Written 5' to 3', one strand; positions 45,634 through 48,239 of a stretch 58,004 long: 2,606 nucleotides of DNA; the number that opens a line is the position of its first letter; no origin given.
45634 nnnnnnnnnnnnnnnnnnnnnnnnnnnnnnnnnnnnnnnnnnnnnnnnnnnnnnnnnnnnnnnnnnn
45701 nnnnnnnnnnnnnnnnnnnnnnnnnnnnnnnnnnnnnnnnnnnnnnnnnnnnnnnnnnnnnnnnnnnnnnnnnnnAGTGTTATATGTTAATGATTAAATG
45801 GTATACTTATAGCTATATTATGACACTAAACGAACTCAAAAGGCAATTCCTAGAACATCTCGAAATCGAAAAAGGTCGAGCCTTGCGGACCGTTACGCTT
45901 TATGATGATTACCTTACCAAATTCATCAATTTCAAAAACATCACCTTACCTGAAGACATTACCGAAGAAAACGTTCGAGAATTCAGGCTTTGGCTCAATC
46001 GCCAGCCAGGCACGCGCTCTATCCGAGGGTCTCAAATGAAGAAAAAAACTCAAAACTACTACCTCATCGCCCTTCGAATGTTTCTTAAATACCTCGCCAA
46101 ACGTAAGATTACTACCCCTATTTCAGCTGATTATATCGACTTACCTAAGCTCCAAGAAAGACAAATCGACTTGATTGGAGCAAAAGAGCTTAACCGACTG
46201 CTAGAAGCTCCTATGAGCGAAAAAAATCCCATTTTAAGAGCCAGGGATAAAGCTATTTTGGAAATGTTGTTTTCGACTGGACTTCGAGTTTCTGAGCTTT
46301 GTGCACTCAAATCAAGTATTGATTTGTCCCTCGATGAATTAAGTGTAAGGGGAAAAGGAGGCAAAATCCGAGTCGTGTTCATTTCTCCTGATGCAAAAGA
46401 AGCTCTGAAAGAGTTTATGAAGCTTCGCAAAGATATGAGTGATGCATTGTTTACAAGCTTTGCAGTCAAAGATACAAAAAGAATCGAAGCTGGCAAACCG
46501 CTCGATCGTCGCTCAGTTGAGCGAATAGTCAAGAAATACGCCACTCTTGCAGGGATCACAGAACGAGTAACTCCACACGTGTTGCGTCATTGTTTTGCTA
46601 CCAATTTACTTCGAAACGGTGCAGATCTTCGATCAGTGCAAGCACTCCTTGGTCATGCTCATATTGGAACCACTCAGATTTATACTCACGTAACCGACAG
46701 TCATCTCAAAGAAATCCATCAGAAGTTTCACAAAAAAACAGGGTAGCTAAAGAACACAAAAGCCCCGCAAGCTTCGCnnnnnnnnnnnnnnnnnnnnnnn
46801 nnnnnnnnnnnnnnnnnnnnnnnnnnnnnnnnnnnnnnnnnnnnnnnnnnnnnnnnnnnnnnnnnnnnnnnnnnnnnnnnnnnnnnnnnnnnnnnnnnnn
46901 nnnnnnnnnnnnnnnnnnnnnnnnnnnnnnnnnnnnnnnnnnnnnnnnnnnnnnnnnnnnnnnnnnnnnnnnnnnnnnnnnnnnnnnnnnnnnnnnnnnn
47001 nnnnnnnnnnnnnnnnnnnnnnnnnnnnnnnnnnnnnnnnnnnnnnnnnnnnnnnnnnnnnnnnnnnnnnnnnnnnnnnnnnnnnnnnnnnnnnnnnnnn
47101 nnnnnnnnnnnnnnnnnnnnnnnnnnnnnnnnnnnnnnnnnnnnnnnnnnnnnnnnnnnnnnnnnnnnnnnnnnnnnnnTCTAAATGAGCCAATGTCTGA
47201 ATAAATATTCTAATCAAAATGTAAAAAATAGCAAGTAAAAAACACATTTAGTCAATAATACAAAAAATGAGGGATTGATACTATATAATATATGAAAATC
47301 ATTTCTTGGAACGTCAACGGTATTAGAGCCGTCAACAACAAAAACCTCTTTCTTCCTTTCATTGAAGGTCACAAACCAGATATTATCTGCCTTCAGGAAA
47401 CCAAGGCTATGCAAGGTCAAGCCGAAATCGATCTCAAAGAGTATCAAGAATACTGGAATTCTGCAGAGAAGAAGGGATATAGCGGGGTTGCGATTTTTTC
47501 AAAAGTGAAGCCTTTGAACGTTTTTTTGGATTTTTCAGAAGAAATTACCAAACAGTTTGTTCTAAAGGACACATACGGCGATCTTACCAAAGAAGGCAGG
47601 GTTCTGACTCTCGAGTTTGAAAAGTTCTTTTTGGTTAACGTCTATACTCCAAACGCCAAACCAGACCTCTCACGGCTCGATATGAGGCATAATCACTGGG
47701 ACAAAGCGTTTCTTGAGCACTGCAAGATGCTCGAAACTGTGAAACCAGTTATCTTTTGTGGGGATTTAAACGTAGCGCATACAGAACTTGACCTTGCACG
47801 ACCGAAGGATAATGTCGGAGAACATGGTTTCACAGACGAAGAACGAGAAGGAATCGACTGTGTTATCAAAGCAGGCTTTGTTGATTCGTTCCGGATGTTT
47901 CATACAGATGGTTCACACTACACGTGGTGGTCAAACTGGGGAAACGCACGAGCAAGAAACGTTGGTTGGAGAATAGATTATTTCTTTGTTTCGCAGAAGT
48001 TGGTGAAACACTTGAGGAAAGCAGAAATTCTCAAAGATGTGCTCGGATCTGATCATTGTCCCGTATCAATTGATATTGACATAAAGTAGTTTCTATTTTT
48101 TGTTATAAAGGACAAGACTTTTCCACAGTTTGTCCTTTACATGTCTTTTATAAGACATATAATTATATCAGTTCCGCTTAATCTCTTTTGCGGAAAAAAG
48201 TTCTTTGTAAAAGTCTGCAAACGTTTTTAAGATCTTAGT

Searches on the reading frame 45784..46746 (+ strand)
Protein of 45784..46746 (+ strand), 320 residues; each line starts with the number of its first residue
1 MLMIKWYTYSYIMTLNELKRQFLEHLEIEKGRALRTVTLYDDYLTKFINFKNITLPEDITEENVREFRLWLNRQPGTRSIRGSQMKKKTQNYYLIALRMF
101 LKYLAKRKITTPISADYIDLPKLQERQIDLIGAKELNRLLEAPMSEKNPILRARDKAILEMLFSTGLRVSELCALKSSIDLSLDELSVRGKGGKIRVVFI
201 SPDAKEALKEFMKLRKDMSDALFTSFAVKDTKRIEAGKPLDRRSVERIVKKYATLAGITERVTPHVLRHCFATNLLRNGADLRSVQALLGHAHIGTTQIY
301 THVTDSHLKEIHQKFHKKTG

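Call 7: search_protein_families(library=pfam, proteins=[window:45784-46746:+])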
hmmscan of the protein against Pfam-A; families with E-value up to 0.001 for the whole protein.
window:45784-46746:+ (320 aa): 4 families
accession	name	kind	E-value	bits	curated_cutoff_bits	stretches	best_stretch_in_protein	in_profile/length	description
PF00589.27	Phage_integrase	-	6.8e-43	146.9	27.1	1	133-306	5-171/172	Phage integrase family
PF02899.23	Phage_int_SAM_1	-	6.2e-09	36.5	22.3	1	21-108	3-83/83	Phage integrase, N-terminal SAM-like domain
PF13495.12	Phage_int_SAM_4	-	3.3e-08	34.3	27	1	21-110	4-84/85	Phage integrase, N-terminal SAM-like domain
PF13102.12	Phage_int_SAM_5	-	1.2e-05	26.1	22.3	1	21-110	8-88/98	Phage integrase SAM-like domain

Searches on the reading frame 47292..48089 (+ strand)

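Call 7: search_protein_families(library=pfam, proteins=[window:47292-48089:+])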
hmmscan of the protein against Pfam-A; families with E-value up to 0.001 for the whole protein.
window:47292-48089:+ (265 aa): 2 families
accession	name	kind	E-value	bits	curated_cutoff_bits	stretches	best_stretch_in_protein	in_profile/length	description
PF03372.29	Exo_endo_phos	-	9.5e-33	114.2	24.5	1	4-255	1-225/225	Endonuclease/Exonuclease/phosphatase family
PF14529.12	Exo_endo_phos_2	-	6.6e-06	26.4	27.4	1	114-258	3-116/117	Endonuclease-reverse transcriptase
